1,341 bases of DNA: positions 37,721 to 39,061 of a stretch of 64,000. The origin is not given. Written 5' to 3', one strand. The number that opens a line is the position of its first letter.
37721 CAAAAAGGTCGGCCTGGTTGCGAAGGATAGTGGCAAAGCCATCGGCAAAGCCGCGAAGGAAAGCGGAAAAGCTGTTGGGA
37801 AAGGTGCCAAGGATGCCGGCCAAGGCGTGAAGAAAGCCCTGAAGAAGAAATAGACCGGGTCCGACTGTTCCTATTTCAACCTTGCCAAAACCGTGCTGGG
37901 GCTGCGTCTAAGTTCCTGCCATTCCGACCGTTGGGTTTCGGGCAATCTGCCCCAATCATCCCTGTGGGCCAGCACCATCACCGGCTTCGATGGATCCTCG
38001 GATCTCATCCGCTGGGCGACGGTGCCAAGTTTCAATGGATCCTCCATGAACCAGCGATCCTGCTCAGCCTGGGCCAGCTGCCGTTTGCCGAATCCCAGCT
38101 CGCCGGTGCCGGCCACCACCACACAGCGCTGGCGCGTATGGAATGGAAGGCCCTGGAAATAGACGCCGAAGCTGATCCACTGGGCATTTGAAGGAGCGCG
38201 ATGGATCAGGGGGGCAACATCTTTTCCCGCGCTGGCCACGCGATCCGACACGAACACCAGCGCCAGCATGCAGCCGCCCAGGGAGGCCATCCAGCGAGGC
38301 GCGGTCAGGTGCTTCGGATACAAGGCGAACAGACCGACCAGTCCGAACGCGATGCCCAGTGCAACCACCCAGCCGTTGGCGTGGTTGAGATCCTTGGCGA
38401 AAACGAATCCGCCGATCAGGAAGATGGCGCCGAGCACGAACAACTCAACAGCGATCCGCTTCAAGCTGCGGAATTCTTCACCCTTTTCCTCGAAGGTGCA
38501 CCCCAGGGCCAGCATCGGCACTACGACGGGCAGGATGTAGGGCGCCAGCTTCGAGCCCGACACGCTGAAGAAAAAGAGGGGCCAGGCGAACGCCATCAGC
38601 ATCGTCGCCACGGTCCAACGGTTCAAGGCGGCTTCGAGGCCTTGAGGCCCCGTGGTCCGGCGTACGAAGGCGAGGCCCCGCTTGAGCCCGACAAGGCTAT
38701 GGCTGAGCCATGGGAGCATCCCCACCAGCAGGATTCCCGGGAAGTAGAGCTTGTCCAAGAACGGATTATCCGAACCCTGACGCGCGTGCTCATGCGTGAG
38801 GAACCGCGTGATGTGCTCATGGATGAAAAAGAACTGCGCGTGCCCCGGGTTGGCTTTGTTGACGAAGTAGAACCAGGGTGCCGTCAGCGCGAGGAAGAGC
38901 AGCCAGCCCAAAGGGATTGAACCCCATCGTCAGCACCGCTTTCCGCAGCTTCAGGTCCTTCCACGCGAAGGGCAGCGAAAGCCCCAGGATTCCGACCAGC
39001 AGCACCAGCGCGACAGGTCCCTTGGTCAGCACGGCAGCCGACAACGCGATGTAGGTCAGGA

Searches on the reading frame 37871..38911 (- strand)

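Call 5: search_protein_families(library=pfam, proteins=[window:37871-38911:-], max_evalue=0.01)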
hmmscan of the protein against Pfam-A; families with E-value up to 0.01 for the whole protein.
window:37871-38911:- (346 aa): 1 family
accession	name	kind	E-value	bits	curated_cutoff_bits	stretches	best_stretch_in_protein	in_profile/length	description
PF18583.6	Arnt_C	-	0.00033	20.8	26.5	1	240-289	10-55/103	Aminoarabinose transferase C-terminal domain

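Call 40: search_protein_families(library=ncbifam, proteins=[window:37871-38911:-], max_evalue=0.001)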
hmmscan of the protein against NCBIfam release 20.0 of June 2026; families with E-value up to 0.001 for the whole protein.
window:37871-38911:- (346 aa): 1 family
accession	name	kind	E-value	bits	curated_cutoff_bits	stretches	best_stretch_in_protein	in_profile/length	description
NF009784.2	PRK13279.1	equivalog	4e-15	55.4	567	1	6-140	215-332/539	lipid IV(A) 4-amino-4-deoxy-L-arabinosyltransferase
